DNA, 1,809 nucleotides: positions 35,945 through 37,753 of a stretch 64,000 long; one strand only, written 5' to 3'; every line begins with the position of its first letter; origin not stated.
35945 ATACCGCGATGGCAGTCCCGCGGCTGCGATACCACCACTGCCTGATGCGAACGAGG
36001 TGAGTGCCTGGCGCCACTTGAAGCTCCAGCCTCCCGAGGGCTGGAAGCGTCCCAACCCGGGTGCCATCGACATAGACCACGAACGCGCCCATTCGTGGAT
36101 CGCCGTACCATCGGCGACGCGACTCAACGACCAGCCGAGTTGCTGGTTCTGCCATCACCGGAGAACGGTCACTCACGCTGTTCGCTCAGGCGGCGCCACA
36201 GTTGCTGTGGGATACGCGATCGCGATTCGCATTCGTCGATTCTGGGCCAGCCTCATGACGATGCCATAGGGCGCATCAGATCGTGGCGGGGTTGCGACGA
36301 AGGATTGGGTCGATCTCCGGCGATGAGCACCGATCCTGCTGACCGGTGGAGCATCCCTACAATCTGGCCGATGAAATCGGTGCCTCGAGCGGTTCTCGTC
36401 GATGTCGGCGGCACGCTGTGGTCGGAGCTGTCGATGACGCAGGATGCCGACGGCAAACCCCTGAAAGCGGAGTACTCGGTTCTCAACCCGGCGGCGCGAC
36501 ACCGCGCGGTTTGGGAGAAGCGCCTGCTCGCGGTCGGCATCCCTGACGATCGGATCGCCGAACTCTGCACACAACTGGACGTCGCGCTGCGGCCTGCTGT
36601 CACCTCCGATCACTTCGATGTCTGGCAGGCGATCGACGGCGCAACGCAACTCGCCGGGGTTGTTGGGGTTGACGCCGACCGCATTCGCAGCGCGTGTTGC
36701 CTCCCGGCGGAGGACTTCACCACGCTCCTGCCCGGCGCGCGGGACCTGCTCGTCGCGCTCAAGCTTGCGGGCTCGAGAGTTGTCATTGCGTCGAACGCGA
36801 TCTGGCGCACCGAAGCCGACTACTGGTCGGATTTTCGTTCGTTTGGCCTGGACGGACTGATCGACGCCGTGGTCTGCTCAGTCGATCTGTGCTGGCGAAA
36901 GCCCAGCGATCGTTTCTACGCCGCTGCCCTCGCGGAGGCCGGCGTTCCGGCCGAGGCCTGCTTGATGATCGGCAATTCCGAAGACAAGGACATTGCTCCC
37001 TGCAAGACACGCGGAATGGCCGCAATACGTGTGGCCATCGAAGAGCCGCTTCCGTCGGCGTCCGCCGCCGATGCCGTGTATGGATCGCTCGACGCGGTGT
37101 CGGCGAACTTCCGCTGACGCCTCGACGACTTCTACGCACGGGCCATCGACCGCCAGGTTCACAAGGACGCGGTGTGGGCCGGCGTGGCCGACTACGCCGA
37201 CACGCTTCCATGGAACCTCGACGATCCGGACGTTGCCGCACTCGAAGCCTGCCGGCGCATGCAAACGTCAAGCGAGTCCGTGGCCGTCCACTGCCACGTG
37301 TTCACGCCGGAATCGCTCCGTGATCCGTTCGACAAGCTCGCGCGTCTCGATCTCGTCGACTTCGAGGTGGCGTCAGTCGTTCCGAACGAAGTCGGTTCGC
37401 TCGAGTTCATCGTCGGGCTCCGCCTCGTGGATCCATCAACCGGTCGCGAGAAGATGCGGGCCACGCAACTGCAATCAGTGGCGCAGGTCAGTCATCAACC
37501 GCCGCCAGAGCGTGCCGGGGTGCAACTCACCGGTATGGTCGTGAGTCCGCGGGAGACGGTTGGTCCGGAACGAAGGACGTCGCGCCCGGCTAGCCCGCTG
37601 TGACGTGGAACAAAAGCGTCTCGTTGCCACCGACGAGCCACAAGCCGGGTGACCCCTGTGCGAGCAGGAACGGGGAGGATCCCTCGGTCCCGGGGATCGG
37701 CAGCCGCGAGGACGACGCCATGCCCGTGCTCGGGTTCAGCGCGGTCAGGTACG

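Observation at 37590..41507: Two divergent ECF sigma / anti-sigma pairs, each with a different beta-propeller sensor anti-sigma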

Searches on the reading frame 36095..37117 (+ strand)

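Call 10: search_protein_families(library=pfam, proteins=[window:36095-37117:+], max_evalue=0.001)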
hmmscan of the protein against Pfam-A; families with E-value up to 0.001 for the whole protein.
window:36095-37117:+ (340 aa): 4 families
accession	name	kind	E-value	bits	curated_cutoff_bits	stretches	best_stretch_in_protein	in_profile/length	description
PF00702.32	Hydrolase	-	6.2e-12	46.7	26.4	1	98-302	2-186/191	haloacid dehalogenase-like hydrolase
PF13419.12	HAD_2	-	4.4e-10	40.4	23.8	1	207-313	76-178/178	Haloacid dehalogenase-like hydrolase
PF13344.12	Hydrolase_6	-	4.2e-06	27.2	27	1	209-269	13-73/101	Haloacid dehalogenase-like hydrolase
PF13242.12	Hydrolase_like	-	7.4e-06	26.2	22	1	267-314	2-49/75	HAD-hyrolase-like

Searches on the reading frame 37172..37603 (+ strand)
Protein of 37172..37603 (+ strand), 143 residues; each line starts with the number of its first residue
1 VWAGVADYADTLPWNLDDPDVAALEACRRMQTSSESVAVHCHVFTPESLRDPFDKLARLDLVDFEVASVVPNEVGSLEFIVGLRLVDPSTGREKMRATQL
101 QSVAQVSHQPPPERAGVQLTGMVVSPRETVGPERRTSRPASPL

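Call 10: search_protein_families(library=pfam, proteins=[window:37172-37603:+], max_evalue=0.001)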
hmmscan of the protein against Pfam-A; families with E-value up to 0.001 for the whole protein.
window:37172-37603:+ (143 aa): 0 families
